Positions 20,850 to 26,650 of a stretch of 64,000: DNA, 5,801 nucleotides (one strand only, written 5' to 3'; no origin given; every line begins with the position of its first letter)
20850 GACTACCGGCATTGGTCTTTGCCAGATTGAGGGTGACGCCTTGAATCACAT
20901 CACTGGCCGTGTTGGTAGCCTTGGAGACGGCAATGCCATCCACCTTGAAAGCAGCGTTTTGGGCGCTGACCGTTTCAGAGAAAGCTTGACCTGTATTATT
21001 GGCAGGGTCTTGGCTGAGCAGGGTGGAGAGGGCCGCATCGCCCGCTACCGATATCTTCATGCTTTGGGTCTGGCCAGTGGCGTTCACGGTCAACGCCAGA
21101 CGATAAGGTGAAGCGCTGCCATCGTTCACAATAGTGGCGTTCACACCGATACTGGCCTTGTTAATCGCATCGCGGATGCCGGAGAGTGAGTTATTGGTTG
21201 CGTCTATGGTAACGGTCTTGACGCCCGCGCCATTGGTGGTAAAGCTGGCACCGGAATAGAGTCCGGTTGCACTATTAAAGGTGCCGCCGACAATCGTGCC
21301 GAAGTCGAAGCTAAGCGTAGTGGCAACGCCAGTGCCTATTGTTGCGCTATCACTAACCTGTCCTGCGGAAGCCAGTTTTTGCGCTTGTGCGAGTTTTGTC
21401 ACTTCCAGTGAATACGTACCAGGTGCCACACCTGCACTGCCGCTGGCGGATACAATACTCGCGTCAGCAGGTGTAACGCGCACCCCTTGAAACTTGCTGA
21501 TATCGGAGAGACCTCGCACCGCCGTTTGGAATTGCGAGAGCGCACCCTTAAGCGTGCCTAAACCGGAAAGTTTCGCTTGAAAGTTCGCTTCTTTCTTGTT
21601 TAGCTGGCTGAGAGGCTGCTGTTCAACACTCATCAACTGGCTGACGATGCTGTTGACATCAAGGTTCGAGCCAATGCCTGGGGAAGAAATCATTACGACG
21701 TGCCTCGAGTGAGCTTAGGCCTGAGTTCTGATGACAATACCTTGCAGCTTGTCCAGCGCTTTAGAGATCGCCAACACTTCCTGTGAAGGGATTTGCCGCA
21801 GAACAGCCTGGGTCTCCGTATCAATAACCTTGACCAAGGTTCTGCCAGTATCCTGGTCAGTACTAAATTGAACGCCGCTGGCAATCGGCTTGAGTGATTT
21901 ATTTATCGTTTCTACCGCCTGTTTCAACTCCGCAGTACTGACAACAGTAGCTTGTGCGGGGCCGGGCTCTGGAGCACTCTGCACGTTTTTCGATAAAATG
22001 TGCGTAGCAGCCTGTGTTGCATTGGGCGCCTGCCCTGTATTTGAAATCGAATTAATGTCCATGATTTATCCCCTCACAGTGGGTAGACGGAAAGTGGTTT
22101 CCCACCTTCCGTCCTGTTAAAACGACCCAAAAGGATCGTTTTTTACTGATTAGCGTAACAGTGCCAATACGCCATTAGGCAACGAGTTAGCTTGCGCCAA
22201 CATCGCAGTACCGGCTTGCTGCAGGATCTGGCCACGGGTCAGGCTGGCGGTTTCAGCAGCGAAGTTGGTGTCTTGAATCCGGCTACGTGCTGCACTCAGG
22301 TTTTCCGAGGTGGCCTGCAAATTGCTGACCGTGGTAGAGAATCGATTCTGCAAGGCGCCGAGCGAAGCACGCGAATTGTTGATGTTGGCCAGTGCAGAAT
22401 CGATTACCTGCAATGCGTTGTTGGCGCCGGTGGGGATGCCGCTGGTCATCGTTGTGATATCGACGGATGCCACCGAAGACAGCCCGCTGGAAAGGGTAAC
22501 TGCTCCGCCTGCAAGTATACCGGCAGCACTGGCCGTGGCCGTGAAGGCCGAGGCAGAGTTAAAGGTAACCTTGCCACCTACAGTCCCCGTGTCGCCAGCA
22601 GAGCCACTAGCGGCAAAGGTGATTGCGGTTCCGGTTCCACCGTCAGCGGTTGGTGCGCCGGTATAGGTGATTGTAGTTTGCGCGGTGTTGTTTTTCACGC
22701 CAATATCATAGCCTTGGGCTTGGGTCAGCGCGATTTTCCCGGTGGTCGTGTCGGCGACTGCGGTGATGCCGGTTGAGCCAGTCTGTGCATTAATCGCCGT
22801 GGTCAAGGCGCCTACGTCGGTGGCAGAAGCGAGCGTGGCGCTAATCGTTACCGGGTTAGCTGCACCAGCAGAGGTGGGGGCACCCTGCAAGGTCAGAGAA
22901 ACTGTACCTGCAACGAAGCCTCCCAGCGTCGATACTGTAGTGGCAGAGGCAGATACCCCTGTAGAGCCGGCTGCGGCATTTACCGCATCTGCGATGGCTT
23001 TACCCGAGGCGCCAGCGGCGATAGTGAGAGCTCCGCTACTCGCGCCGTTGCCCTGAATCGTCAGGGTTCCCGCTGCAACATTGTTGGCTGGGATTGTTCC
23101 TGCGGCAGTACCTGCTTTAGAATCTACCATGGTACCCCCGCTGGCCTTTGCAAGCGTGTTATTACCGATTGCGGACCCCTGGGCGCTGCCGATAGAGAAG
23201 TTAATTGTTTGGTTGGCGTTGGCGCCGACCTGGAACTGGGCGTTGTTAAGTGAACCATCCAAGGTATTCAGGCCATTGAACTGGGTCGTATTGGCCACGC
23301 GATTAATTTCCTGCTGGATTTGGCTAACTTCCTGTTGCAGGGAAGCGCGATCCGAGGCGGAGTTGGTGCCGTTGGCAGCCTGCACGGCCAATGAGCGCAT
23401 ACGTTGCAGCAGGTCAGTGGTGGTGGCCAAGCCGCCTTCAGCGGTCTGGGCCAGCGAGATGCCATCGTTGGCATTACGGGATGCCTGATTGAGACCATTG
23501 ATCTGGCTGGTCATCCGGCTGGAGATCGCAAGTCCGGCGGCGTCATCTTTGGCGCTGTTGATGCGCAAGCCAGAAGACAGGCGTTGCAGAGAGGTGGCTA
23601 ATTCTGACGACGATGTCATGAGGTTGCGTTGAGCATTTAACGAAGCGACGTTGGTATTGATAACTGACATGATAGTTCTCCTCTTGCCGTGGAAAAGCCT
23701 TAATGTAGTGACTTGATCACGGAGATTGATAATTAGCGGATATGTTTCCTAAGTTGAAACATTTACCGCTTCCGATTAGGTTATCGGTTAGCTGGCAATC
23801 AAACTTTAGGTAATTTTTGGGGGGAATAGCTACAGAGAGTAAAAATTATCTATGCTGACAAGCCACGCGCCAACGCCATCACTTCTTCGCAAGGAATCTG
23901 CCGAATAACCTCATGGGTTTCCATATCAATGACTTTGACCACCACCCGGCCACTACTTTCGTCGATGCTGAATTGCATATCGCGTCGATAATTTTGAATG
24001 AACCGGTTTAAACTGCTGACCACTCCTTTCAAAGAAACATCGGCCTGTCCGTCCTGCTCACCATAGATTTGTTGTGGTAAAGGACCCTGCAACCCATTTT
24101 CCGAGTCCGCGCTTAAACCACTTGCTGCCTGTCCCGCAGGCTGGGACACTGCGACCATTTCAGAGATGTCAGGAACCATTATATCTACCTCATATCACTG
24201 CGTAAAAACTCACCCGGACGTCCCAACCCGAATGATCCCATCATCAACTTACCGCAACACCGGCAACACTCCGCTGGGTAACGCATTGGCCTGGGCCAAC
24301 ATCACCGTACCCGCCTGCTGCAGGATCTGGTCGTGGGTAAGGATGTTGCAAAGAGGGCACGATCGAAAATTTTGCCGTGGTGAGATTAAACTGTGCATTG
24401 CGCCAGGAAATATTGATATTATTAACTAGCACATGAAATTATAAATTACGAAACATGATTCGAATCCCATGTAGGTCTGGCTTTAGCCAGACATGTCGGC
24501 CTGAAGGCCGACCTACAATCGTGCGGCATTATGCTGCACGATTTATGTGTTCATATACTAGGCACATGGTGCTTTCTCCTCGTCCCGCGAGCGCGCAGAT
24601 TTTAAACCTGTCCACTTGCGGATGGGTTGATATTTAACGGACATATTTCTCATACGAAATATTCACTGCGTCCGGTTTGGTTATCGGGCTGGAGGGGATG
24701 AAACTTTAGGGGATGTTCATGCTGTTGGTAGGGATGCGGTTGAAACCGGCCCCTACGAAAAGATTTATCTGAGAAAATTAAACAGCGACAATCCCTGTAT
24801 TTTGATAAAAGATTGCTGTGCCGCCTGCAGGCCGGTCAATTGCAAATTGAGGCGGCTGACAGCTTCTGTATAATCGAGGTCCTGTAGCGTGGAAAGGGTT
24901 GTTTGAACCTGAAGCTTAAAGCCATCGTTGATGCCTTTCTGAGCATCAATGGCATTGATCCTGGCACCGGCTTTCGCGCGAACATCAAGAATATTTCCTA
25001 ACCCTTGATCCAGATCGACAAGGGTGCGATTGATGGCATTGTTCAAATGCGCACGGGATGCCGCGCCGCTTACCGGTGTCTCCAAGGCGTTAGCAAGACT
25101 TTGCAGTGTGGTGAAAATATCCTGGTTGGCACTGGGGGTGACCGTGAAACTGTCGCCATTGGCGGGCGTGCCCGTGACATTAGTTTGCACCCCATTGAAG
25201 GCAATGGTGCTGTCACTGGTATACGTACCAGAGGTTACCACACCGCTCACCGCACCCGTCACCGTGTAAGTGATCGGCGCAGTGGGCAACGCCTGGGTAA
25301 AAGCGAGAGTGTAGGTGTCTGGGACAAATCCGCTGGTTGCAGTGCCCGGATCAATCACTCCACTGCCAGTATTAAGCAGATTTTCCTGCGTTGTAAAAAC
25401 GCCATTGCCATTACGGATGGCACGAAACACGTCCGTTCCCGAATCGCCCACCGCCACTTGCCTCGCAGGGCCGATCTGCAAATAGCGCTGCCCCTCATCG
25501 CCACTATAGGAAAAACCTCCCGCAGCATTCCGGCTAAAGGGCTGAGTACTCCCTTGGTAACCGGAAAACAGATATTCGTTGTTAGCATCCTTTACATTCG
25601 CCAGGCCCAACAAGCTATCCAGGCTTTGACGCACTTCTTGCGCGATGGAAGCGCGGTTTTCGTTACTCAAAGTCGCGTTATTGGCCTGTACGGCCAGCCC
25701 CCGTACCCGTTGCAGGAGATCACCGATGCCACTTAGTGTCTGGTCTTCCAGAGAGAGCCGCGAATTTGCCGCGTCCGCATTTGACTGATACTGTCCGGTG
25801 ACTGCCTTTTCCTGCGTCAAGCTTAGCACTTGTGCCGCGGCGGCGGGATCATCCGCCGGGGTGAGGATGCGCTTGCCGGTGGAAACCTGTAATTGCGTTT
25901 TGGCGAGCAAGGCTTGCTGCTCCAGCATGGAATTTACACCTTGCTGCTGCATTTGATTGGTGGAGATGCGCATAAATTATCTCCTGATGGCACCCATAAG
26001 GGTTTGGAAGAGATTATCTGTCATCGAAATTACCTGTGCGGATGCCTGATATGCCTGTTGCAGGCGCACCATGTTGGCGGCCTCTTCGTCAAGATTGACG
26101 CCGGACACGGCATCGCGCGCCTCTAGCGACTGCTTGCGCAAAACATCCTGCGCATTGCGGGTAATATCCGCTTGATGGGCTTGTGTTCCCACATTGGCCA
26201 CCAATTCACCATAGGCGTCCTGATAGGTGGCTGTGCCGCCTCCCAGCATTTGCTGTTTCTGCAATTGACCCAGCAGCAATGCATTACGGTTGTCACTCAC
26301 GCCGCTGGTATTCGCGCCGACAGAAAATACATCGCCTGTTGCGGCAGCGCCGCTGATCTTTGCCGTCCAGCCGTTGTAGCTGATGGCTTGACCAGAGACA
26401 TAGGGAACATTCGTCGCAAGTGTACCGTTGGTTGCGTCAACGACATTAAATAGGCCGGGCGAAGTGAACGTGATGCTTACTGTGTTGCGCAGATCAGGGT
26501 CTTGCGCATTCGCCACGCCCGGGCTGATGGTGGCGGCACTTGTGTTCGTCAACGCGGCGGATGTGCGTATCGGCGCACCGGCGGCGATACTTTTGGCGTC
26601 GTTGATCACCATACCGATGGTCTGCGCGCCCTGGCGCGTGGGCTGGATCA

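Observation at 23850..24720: Decayed second flagellin gene retains an intact sigma28 promoter and feeds an intact flaG paralogue; a MITE sits between its start codon and coding remnant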

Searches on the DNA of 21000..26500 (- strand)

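Call 5: search_rna_families(source=window, start=21000, end=26500, threshold=evalue, max_evalue=1)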
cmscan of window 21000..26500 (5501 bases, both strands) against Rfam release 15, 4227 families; matches with E-value up to 1: 0.
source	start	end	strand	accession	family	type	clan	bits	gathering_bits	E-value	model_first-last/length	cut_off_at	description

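Call 39: search_dna_similar(query=window:24429-24558:-, collection=plasmids, mode=distant, max_evalue=0.001, max_rows=10)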
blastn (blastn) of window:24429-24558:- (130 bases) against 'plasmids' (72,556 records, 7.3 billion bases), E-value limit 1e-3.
No match.

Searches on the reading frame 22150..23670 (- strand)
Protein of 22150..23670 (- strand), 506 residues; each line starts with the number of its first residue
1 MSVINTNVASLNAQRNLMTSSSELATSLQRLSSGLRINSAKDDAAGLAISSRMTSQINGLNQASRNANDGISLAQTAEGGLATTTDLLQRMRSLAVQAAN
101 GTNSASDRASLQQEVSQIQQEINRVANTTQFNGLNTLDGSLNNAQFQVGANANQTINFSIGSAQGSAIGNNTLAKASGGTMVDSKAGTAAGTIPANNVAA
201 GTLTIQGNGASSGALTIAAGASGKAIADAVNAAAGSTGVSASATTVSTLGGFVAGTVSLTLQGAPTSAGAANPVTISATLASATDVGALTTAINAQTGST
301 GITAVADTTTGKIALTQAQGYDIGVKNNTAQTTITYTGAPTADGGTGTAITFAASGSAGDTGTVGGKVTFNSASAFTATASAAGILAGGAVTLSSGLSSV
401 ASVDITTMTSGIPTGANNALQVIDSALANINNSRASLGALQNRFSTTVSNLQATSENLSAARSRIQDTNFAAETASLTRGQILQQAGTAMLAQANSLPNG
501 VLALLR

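Call 10: search_protein_families(library=pfam, proteins=[window:22150-23670:-], max_evalue=1)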
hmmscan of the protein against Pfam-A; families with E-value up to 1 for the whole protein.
window:22150-23670:- (506 aa): 6 families
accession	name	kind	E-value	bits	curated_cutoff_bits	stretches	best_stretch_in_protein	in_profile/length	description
PF00669.25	Flagellin_N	-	3.9e-44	150.5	26.6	1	4-140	1-137/139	Bacterial flagellin N-terminal helical region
PF00700.27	Flagellin_C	-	5.2e-24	84.8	23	1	420-505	1-86/86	Bacterial flagellin C-terminal helical region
PF07196.18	Flagellin_IN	-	7.5e-11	42.5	22.7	2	202-249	1-49/55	Flagellin hook IN motif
PF19962.4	EAD9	-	0.031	14.5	25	1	100-126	30-56/62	Effector-associated domain 9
PF05008.21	V-SNARE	-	0.034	15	25.9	1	62-129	25-88/92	Vesicle transport v-SNARE protein N-terminus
PF24611.2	Spectrin_Anc-1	-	0.35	11.6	33.2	0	422-469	19-66/115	Nuclear anchorage protein 1, spectrin-like repeat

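Call 36: list_cluster_members(proteins=[P0001, P0003, window:22150-23670:-])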
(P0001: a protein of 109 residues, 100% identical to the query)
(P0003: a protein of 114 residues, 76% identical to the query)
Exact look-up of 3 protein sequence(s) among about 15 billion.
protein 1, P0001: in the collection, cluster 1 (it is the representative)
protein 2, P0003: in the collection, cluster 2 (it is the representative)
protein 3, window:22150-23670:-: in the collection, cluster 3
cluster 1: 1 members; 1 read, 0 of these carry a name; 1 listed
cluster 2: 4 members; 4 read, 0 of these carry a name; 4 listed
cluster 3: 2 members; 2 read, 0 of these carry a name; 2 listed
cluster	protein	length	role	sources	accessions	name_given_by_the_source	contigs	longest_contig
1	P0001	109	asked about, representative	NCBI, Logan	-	-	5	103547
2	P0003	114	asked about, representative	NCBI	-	-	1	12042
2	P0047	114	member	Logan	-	-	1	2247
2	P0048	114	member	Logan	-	-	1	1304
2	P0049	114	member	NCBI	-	-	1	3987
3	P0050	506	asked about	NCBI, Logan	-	-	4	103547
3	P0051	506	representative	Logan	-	-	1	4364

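Call 72: find_homologous_proteins(query=window:22150-23670:-, max_evalue=1e-40)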
Query window:22150-23670:- (506 aa): 8000 proteins with E <= 1e-40 among 8000 candidates; the best 120 are listed.
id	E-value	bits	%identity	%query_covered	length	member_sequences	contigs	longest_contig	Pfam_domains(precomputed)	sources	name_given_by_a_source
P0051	2.7e-267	905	95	100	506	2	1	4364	PF07196.19,PF00700.28,PF00669.26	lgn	-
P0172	4.0e-258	874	92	100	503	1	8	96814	PF07196.19,PF00700.28,PF00669.26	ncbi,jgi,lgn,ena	-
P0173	5.3e-229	778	82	100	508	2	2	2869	PF07196.19,PF00700.28,PF00669.26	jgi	jgi:flagellin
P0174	4.9e-226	769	81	100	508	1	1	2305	PF07196.19,PF00700.28,PF00669.26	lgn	-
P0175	8.6e-226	768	80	100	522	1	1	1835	PF07196.19,PF00700.28,PF00669.26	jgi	jgi:flagellin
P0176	2.9e-224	763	81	99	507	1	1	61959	PF07196.19,PF00700.28,PF00669.26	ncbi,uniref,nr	ncbi:flagellin N-terminal helical domain-containing protein [Massilia cavernae]|uniref:Flagellin n=1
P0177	9.9e-223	758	80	100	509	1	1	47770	PF07196.19,PF00700.28,PF00669.26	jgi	jgi:flagellin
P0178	2.7e-222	756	77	100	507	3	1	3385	PF07196.19,PF00700.28,PF00669.26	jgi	jgi:flagellin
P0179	1.3e-221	754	80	100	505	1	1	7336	PF07196.19,PF00700.28,PF00669.26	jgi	jgi:flagellin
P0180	7.9e-220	748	79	100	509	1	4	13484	PF07196.19,PF00700.28,PF00669.26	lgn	-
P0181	3.3e-218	743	78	100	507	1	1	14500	PF07196.19,PF00700.28,PF00669.26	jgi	jgi:flagellin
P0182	9.1e-218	741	79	99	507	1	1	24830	PF07196.19,PF00700.28,PF00669.26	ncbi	ncbi:MAG: flagellin N-terminal helical domain-containing protein [Telluria sp.]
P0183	5.0e-217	739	79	99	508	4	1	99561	PF07196.19,PF00700.28,PF00669.26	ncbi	ncbi:MAG: flagellin N-terminal helical domain-containing protein [Telluria sp.]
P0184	9.3e-217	738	77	100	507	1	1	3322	PF07196.19,PF00700.28,PF00669.26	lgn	-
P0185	2.7e-215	733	78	99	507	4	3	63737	PF07196.19,PF00700.28,PF00669.26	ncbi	ncbi:MAG: flagellin N-terminal helical domain-containing protein [Telluria sp.]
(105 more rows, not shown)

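Call 73: find_encoding_contigs(protein=P0176, flank=5000, max_places=1)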
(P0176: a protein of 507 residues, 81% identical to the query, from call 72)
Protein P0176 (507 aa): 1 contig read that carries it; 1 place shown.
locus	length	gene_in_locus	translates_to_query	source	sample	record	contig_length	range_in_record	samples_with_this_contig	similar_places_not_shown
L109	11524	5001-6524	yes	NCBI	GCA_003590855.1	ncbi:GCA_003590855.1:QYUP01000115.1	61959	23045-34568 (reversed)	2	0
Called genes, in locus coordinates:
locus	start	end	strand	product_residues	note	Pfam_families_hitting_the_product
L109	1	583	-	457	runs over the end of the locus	PF11902:DUF3422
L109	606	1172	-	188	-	PF03449:GreA_GreB_N, PF01272:GreA_GreB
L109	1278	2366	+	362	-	PF08447:PAS_3 (weak), PF07730:HisKA_3, PF02518:HATPase_c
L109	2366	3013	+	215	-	PF00072:Response_reg, PF00196:GerE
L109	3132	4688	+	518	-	PF00990:GGDEF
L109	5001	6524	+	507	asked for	PF00669:Flagellin_N, PF07196:Flagellin_IN (weak), PF00700:Flagellin_C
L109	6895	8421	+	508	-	PF00669:Flagellin_N, PF07196:Flagellin_IN (weak), PF00700:Flagellin_C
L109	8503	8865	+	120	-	PF03646:FlaG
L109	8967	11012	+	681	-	PF02465:FliD_N, PF07195:FliD_C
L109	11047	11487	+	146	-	PF02561:FliS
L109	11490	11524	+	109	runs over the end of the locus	PF05400:FliT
